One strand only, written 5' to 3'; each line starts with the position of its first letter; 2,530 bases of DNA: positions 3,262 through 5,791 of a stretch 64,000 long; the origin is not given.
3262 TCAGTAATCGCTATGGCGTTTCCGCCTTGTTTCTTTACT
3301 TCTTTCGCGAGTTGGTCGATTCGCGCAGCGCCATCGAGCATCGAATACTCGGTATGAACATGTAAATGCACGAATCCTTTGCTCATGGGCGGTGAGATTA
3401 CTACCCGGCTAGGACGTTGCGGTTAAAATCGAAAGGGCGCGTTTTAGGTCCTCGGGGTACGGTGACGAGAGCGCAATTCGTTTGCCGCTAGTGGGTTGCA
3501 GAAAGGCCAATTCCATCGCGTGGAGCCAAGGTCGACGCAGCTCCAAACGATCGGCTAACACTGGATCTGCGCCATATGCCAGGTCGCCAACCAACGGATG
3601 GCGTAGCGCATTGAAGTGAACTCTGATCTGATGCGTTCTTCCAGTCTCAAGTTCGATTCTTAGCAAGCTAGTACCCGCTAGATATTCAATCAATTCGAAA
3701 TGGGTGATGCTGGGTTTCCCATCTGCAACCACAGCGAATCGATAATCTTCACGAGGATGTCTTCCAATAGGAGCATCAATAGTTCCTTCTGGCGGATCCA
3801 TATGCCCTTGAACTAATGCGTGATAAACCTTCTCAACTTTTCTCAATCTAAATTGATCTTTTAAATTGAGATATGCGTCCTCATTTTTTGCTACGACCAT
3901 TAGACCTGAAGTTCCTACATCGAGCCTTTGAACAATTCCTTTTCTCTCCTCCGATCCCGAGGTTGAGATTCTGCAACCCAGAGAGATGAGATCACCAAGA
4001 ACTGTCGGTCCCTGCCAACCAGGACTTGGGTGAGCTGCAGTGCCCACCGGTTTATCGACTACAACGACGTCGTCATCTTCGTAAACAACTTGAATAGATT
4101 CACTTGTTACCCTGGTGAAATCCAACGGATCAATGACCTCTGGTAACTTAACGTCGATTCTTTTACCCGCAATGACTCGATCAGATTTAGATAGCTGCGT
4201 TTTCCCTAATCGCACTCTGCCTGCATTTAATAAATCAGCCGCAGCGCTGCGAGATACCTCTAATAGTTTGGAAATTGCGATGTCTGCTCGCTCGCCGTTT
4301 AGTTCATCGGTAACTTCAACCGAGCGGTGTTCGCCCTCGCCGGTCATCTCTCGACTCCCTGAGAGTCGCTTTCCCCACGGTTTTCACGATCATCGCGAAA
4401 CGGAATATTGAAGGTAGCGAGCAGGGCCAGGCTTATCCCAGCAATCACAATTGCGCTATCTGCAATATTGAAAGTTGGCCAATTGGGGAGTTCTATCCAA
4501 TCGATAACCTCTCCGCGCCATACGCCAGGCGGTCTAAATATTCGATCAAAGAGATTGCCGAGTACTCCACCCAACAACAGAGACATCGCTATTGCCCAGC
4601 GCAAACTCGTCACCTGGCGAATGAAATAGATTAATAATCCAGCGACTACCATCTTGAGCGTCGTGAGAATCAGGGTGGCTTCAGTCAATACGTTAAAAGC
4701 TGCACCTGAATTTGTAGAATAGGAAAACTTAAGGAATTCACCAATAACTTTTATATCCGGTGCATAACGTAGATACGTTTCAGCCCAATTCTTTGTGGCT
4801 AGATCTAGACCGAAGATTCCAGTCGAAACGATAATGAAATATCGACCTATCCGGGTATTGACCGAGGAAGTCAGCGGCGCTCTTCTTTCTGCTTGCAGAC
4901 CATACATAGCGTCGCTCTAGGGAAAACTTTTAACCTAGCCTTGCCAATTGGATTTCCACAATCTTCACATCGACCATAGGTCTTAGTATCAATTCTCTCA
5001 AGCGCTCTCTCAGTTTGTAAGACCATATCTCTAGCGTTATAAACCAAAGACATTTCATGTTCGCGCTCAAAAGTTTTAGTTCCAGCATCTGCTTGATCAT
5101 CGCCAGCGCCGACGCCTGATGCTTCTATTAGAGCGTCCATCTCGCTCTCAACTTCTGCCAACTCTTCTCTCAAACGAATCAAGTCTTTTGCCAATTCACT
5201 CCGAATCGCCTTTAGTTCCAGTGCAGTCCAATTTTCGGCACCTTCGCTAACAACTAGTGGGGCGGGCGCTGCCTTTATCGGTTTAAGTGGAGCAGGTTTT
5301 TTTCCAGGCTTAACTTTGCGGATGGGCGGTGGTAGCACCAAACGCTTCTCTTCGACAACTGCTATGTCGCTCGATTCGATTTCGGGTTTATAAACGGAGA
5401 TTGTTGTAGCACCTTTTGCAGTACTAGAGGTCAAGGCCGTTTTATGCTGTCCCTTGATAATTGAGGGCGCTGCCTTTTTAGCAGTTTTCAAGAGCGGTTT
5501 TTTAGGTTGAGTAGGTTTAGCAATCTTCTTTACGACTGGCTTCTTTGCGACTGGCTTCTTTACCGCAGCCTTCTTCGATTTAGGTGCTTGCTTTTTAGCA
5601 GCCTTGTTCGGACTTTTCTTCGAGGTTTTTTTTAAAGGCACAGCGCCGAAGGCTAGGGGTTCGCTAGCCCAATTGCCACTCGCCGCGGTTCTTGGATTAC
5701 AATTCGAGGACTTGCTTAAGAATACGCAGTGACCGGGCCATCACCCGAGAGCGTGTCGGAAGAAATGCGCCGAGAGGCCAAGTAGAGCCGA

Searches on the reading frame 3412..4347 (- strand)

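Call 21: search_protein_families(library=pfam, proteins=[window:3412-4347:-], max_evalue=0.001)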
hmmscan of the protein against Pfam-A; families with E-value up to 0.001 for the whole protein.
window:3412-4347:- (312 aa): 1 family
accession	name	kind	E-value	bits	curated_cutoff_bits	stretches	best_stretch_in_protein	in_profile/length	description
PF00849.27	PseudoU_synth_2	-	1.3e-30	107.1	26.8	1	93-247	1-152/152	RNA pseudouridylate synthase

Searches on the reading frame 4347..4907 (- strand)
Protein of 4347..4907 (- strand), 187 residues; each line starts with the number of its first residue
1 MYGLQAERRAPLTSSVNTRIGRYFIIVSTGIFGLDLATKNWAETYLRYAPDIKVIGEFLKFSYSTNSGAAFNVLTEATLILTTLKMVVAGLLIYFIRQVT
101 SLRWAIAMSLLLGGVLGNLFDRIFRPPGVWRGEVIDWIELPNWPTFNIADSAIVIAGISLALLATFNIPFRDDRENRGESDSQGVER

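Call 49: search_protein_families(library=pfam, proteins=[window:4347-4907:-], max_evalue=0.00001)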
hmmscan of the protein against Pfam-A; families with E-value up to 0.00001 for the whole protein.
window:4347-4907:- (187 aa): 1 family
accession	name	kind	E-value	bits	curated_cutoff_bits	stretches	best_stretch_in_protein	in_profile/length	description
PF01252.23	Peptidase_A8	-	7.7e-31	107.6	25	1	30-163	4-139/142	Signal peptidase (SPase) II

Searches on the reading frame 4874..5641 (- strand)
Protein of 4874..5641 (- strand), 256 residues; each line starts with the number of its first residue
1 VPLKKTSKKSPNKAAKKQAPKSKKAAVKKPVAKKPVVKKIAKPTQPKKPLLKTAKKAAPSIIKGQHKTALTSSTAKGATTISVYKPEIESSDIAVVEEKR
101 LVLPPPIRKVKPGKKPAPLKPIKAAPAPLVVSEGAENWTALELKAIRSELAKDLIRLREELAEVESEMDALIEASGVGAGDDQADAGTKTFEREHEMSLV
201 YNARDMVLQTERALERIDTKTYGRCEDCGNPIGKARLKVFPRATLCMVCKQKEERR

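Call 49: search_protein_families(library=pfam, proteins=[window:4874-5641:-], max_evalue=0.00001)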
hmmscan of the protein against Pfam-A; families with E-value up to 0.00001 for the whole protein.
window:4874-5641:- (256 aa): 1 family
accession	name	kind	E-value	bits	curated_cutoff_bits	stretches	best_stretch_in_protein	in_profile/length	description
PF01258.23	zf-dskA_traR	-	8.8e-13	48.5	24.9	1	221-255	2-36/36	Prokaryotic dksA/traR C4-type zinc finger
